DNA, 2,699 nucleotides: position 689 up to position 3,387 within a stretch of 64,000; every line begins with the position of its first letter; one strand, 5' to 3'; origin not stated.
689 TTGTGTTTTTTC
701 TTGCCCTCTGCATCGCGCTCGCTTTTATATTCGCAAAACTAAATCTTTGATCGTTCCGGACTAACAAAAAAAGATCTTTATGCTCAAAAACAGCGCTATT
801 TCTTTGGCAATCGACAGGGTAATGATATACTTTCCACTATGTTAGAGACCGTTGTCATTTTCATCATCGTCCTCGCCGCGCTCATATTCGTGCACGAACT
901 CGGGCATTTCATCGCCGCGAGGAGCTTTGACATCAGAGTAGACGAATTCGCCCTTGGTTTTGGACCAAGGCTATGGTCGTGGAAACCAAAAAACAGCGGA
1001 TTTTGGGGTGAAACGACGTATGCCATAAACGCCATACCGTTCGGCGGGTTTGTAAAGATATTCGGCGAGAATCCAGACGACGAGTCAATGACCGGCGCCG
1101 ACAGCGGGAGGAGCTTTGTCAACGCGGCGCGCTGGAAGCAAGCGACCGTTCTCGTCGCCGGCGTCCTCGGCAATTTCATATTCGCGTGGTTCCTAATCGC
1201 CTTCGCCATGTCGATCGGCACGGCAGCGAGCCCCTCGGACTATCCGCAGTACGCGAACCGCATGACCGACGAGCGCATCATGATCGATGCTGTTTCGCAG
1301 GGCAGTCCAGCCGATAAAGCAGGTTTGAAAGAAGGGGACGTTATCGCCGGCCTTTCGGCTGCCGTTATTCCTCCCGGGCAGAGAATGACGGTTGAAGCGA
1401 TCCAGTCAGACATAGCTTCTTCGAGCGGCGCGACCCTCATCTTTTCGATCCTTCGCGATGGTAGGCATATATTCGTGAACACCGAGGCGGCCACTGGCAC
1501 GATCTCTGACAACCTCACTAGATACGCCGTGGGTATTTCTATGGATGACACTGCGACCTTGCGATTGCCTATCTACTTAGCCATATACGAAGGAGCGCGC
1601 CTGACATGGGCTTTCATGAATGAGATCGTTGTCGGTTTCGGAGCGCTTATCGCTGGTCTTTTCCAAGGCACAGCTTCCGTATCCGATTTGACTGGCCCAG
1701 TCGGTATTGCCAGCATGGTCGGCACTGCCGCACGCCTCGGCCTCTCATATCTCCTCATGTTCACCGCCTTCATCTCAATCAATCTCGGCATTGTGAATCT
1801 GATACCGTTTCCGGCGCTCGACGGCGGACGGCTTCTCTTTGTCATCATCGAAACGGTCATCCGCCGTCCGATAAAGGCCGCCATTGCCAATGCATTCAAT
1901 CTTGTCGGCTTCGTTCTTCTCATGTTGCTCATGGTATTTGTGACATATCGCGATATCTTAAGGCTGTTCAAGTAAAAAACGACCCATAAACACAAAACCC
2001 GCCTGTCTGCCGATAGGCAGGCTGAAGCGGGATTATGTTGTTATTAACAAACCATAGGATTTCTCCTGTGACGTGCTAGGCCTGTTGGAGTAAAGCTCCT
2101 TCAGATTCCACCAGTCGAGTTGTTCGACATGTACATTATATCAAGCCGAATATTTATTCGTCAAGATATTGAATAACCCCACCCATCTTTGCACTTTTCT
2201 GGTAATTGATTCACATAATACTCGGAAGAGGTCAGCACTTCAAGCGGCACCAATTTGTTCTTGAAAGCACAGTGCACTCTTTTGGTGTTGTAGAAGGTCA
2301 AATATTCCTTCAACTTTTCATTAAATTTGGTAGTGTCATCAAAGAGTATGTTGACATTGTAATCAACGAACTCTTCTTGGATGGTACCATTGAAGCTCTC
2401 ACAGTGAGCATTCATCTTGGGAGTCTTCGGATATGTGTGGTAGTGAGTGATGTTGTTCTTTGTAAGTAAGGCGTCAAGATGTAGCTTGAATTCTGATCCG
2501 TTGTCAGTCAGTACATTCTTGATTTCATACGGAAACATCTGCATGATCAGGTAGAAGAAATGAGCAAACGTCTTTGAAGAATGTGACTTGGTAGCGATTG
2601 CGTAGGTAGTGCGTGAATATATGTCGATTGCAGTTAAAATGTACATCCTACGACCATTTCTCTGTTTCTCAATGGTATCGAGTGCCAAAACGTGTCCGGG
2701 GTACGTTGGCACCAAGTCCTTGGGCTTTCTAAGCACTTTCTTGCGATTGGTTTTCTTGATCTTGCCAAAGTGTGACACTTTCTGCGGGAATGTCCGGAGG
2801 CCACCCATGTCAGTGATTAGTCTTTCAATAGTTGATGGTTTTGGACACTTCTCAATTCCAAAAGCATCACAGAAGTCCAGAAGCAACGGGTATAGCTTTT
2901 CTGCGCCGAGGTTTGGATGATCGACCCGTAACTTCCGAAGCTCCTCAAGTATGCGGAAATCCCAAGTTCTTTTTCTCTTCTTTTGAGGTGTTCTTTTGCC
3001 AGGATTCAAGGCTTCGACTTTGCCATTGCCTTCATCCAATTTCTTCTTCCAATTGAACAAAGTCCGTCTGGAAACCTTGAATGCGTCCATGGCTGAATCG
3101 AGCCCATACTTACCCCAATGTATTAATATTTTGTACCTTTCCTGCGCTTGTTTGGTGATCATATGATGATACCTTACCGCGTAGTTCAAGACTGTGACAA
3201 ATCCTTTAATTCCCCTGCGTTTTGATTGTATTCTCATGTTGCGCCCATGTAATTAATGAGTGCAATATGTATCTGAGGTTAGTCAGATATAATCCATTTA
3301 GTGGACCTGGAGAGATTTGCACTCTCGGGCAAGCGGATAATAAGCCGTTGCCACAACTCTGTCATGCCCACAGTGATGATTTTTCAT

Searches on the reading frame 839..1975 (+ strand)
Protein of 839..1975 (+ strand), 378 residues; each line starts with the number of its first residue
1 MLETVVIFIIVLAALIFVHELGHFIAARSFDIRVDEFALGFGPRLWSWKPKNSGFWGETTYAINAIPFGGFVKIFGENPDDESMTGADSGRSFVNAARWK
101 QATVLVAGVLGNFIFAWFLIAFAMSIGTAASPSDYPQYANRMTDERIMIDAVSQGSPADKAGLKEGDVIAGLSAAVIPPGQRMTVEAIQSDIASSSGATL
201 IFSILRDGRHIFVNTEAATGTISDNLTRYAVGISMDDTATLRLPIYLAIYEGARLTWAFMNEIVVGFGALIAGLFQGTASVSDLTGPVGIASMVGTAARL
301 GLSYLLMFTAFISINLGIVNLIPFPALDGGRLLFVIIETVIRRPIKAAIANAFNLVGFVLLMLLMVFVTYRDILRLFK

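Call 51: search_protein_families(library=pfam, proteins=[window:839-1975:+], max_evalue=0.0001)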
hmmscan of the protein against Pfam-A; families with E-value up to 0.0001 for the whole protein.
window:839-1975:+ (378 aa): 2 families
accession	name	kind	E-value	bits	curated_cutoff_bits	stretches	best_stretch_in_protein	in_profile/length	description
PF02163.28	Peptidase_M50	-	9.5e-58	195.6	27.2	1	8-364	2-221/221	Peptidase family M50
PF17820.7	PDZ_6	-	9.5e-05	22.5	27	0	149-169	2-22/54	PDZ domain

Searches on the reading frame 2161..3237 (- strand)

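Call 51: search_protein_families(library=pfam, proteins=[window:2161-3237:-], max_evalue=0.0001)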
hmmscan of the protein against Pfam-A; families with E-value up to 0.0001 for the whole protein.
window:2161-3237:- (358 aa): 2 families
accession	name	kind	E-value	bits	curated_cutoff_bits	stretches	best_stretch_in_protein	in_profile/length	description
PF00665.32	rve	-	1.3e-12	48.3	32.6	1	180-273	4-102/102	Integrase core domain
PF13683.12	rve_3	-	3.9e-09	36.6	26.5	1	262-327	2-64/67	Integrase core domain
